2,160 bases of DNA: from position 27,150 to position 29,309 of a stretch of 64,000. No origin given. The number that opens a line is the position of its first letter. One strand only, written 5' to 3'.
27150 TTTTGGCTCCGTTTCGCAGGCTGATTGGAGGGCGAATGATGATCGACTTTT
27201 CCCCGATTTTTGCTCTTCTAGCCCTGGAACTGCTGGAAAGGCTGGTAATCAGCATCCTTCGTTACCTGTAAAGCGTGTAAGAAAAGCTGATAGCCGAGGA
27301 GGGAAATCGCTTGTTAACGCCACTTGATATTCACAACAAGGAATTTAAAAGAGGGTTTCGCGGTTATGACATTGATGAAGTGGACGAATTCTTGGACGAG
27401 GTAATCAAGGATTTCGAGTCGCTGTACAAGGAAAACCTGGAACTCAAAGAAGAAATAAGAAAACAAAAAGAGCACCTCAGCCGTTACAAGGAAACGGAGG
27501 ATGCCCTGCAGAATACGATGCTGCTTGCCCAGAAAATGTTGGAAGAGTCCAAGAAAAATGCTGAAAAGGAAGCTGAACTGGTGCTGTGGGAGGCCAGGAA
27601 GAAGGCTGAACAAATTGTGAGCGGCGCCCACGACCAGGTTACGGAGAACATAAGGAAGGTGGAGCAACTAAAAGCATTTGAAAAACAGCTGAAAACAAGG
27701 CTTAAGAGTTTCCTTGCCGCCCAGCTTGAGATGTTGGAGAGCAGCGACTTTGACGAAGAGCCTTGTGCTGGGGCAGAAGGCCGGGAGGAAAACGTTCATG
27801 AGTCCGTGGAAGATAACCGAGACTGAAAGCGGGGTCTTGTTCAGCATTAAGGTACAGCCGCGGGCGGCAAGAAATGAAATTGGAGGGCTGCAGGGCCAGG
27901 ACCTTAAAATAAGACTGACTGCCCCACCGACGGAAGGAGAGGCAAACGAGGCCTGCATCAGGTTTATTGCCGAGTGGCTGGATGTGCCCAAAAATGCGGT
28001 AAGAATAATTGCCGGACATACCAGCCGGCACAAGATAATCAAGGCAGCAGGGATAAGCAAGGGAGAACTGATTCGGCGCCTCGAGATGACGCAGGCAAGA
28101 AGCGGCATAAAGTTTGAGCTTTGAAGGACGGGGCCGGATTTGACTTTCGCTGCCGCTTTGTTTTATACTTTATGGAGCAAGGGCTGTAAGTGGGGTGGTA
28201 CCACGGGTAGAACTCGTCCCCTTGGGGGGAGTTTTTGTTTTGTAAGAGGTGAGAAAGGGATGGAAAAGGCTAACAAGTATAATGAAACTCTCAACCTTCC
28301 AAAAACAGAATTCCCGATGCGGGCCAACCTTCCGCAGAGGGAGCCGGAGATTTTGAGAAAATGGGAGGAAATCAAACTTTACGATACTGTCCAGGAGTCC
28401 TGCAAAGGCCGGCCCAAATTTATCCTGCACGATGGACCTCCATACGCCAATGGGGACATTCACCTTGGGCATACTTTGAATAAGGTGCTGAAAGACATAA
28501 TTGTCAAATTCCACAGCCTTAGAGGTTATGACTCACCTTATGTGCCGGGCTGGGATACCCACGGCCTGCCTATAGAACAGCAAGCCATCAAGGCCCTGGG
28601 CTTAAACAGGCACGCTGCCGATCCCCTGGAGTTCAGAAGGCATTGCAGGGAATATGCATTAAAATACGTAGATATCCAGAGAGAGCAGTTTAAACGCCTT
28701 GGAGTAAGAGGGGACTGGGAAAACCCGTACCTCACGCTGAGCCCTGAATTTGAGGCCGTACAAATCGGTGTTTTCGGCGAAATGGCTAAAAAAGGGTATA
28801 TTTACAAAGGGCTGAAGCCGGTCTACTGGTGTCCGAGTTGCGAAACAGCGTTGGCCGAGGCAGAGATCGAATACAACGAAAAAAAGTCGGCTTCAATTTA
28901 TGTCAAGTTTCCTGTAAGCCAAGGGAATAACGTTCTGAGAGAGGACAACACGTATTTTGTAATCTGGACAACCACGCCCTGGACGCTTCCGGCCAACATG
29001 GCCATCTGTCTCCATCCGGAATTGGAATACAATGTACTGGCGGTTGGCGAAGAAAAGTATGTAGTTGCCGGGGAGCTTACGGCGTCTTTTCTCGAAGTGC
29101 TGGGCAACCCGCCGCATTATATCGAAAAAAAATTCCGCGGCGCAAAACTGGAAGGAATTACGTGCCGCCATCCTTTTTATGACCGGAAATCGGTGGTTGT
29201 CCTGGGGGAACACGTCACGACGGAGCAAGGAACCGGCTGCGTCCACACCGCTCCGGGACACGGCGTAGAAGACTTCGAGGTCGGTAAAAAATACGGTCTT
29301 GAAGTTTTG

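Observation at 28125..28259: Minimal T-box leader on ileS: complete antiterminator and terminator but apparently no Stem I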

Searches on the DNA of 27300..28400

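Call 4: search_rna_families(source=window, start=27300, end=28400, threshold=evalue, max_evalue=10, show_alignments=5)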
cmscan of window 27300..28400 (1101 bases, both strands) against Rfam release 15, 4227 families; matches with E-value up to 10: 4.
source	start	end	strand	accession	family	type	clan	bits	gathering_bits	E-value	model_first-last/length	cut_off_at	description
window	28188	28221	+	RF00230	T-box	Cis-reg; leader;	-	29.2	93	0.00023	183-216/219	no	T-box leader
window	27609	27714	-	RF02274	AniS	Gene;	-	16.3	50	8.1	1-106/106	no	AniS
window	28217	28230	+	RF01762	whalefall-1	Gene; sRNA;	-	12.4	37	6.5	6-19/56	no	Whalefall-1 RNA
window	27586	27635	+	RF01134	sR30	Gene; snRNA; snoRNA; CD-box;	-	11.1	38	7.1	1-57/57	no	Small nucleolar RNA sR30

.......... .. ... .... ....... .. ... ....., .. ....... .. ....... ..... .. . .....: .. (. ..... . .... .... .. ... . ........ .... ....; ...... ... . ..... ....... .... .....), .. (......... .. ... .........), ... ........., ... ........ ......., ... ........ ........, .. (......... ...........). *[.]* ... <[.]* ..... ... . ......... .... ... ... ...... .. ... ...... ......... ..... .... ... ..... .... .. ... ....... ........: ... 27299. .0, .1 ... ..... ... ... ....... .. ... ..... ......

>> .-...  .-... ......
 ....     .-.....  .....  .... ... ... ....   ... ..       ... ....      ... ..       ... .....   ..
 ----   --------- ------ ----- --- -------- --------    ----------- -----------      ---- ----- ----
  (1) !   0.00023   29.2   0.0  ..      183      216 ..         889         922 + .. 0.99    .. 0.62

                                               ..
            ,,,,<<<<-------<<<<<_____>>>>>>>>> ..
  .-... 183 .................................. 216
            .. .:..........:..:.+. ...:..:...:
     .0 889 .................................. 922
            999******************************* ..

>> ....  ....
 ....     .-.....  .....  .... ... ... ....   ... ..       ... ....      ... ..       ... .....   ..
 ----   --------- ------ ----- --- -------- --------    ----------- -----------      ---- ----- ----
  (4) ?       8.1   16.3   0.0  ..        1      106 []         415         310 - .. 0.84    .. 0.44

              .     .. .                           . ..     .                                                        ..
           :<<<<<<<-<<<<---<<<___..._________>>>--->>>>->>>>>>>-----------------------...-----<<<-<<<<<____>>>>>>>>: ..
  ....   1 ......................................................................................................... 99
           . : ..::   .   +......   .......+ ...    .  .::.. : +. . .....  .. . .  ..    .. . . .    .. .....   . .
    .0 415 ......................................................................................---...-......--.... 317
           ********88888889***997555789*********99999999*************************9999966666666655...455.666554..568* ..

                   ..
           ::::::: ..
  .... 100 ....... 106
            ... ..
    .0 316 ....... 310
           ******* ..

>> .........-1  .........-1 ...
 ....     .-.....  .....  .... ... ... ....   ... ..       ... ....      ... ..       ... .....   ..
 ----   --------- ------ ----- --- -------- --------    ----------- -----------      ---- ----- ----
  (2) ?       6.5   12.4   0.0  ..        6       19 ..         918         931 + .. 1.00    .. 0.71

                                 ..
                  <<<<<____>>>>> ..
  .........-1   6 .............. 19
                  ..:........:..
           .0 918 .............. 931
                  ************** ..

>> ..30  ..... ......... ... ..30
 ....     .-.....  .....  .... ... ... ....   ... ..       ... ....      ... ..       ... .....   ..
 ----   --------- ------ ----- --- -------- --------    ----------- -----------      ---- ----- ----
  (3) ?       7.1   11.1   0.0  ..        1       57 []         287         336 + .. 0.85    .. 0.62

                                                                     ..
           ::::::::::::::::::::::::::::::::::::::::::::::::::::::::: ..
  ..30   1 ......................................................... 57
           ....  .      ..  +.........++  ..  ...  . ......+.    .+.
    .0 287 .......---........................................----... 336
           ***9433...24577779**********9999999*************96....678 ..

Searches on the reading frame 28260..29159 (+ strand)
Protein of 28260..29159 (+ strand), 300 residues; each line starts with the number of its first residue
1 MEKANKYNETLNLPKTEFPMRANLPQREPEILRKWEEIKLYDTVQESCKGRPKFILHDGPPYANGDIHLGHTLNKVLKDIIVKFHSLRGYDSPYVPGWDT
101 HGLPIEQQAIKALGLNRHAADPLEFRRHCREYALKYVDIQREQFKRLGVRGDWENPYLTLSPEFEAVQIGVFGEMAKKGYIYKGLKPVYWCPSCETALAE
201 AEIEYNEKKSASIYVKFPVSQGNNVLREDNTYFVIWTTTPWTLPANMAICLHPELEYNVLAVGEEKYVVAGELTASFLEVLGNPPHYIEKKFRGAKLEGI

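Call 39: find_homologous_proteins(query=window:28260-29159:+, max_evalue=1e-100)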
Query window:28260-29159:+ (300 aa): 654 proteins with E <= 1e-100 among 8000 candidates; the best 120 are listed.
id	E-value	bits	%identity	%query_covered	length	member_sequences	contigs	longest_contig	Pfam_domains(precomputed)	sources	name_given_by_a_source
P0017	1.0e-147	509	72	98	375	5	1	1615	PF09334.18,PF00133.29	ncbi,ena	-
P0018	9.6e-145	499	72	97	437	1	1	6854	PF09334.18,PF00133.29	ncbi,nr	ncbi:MAG: class I tRNA ligase family protein, partial [Peptococcaceae bacterium]|nr:class I tRNA lig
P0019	2.5e-144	498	70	100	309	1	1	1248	PF09334.18,PF00133.29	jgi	-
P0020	9.6e-144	496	70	98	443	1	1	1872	PF09334.18,PF00133.29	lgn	-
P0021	4.7e-141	487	69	98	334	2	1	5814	PF09334.18,PF00133.29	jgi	-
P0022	1.4e-138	479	76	85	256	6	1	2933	PF09334.18,PF00133.29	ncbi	ncbi:MAG: class I tRNA ligase family protein, partial [Eubacteriales bacterium]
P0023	2.5e-137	475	69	98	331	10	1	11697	PF09334.18,PF00133.29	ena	-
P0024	6.0e-137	474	68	98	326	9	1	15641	PF09334.18,PF00133.29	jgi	jgi:isoleucyl-tRNA synthetase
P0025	9.8e-137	473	69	98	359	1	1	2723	PF09334.18,PF13603.13,PF00133.29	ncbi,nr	ncbi:MAG: class I tRNA ligase family protein, partial [Firmicutes bacterium]|nr:class I tRNA ligase 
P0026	5.0e-135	468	71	89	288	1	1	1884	PF09334.18,PF00133.29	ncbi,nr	ncbi:MAG: class I tRNA ligase family protein, partial [Desulfitobacterium sp.]|nr:class I tRNA ligas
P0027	1.4e-134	466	72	89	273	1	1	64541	PF09334.18,PF00133.29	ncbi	ncbi:MAG: class I tRNA ligase family protein [Chitinophagales bacterium]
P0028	3.7e-134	465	67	96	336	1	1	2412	PF09334.18,PF00133.29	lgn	-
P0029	4.5e-134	464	68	98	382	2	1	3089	PF09334.18,PF13603.13,PF00133.29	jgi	-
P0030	9.9e-134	463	76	84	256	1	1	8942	PF09334.18,PF00133.29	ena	-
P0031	2.2e-133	462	66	98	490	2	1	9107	PF09334.18,PF13603.13,PF00133.29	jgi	jgi:isoleucyl-tRNA synthetase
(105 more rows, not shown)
